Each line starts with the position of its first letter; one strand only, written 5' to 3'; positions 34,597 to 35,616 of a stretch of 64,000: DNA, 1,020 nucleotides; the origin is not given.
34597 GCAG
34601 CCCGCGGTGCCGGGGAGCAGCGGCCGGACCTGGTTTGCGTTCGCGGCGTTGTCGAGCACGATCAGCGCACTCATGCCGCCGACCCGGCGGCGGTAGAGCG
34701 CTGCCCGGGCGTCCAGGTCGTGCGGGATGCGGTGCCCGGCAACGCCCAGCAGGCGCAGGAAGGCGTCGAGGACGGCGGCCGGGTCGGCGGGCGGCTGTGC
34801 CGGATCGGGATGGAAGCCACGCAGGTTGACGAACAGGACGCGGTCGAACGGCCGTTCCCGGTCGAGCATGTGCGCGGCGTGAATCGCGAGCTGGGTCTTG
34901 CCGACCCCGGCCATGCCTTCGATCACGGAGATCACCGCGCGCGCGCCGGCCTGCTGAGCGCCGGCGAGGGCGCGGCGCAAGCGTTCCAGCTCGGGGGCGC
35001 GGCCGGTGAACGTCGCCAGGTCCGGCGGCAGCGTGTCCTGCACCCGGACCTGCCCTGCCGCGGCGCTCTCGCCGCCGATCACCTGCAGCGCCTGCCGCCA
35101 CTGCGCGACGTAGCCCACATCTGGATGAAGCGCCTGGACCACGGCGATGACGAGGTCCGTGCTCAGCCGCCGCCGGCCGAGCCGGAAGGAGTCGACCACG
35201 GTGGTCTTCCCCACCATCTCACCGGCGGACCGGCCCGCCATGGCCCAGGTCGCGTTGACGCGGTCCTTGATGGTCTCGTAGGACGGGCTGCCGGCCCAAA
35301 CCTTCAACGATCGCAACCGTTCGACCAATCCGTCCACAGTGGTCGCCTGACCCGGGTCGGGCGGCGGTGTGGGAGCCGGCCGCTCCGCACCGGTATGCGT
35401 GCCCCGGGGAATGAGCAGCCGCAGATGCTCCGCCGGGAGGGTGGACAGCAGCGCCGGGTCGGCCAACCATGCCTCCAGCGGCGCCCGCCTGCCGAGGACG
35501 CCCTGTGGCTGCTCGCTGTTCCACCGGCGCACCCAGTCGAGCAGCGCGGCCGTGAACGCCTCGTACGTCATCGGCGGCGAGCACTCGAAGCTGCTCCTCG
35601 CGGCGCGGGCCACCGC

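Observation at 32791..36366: Domesticated, catalytically dead TnsB/Mu-like transposase fused to an NLR-like HTH-NB-ARC-TPR protein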

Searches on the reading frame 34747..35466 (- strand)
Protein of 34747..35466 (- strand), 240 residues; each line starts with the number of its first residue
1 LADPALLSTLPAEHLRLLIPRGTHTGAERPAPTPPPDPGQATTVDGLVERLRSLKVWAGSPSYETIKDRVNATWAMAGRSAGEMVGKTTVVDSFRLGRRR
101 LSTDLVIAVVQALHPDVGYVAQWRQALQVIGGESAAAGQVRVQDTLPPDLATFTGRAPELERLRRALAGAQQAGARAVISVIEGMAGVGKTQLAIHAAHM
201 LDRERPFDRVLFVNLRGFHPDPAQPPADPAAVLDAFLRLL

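Call 86: predict_structure(alignment_id=A2)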
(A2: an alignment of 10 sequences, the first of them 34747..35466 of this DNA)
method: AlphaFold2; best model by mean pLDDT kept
length: 240 residues; sequences in the alignment: 10
mean_pLDDT: 61.2   pTM: 0.49
mean pLDDT of the five models: 61.2, 60.9, 59.7, 58.9, 57.5
residues with pLDDT >= 90: 45; 70-90: 53; 50-70: 20; < 50: 122
segments of 3 or more residues with pLDDT < 50: 1-30, 134-156, 174-240
pLDDT, mean of each block of 10 residues (from residue 1): 39 41 44 79 90 95 95 86 84 87 90 85 79 47 41 48 54 43 37 42 43 38 41 40
secondary structure, 60 per line:
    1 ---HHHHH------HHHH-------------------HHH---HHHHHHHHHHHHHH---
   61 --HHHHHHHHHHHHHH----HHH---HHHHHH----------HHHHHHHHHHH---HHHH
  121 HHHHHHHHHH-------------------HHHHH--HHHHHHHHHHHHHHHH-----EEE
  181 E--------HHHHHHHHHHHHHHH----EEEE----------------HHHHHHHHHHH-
elements in order: H4-8 H15-18 H44-57 H63-76 H87-92 H103-113 H117-130 H150-154 H157-172 E178-181 H190-204 E209-212 H229-239

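Call 89: fold_search(model_id=the predicted structure, library=pdb)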
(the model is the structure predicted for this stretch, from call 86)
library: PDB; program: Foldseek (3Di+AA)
matches with E <= 10: 48; with E <= 0.001: 0
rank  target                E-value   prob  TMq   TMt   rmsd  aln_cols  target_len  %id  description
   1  4u3e_B                1.8e+00  0.04  0.13  0.06  20.0       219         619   11  Anaerobic ribonucleotide reductase (released 2014-09-03)
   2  4jno                  2.0e+00  0.03  0.10  0.06  17.9       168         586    9  Crystal structure of Plasmodium falciparum Erythrocyte Binding Antigen 140 (PfEBA-140/BAEBL) Region II in complex with s (released 2013-03-27)
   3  4u3e_A                2.1e+00  0.03  0.12  0.07  19.4       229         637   10  Anaerobic ribonucleotide reductase (released 2014-09-03)
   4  4coi_A                2.3e+00  0.03  0.12  0.06  19.6       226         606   12  Crystal structure of the anaerobic ribonucleotide reductase from Thermotoga maritima with glycerol in the active site (released 2015-01-14)
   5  3ktd_A                2.6e+00  0.03  0.13  0.10  18.9       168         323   20  CRYSTAL STRUCTURE OF A PUTATIVE PREPHENATE DEHYDROGENASE (CGL0226) FROM CORYNEBACTERIUM GLUTAMICUM ATCC 13032 AT 2.60  (released 2010-02-02)
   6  4com_A                3.7e+00  0.03  0.13  0.07  18.6       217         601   11  Crystal structure of the anaerobic ribonucleotide reductase from Thermotoga maritima with MES in the active site (released 2015-01-14)
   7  5m5g_A                3.9e+00  0.08  0.12  0.07  10.8        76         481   22  Crystal structure of the Chaetomium Thermophilum polycomb repressive complex 2 (PRC2) (released 2017-01-11)
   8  3gay_B                4.1e+00  0.04  0.13  0.11  14.6       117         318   16  Structure of Giardia fructose-1,6-biphosphate aldolase in complex with tagatose-1,6-biphosphate (released 2009-03-31)
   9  5v6e_A                4.1e+00  0.04  0.11  0.26  12.3        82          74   15  Crystal structure of Myosin VI in complex with GH2 domain of GIPC1 (released 2017-05-31)
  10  1zro_A                4.4e+00  0.02  0.10  0.06  20.3       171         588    8  Crystal structure of EBA-175 Region II (RII) crystallized in the presence of (alpha)2,3-sialyllactose (released 2005-08-09)
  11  7nek                  4.6e+00  0.04  0.13  0.07  10.1        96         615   16  SusD protein from human gut uncultured Bacteroides (released 2022-03-02)
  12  3j96_B                4.9e+00  0.03  0.14  0.06  15.7       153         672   16  Structure of 20S supercomplex determined by single particle cryoelectron microscopy (State I) (released 2015-01-28)
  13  5v6h_C                5.1e+00  0.05  0.12  0.30  10.1        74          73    8  Crystal structure of Myosin VI in complex with GH2 domain of GIPC2 (released 2017-05-31)
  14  6rxt_UE               5.1e+00  0.03  0.12  0.20  14.8       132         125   14  Cryo-EM structure of the 90S pre-ribosome (Kre33-Noc4) from Chaetomium thermophilum, state A (released 2019-08-14)
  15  3j95_B                5.1e+00  0.03  0.14  0.09  15.7       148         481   16  Structure of ADP-bound N-ethylmaleimide sensitive factor determined by single particle cryoelectron microscopy (released 2015-01-28)
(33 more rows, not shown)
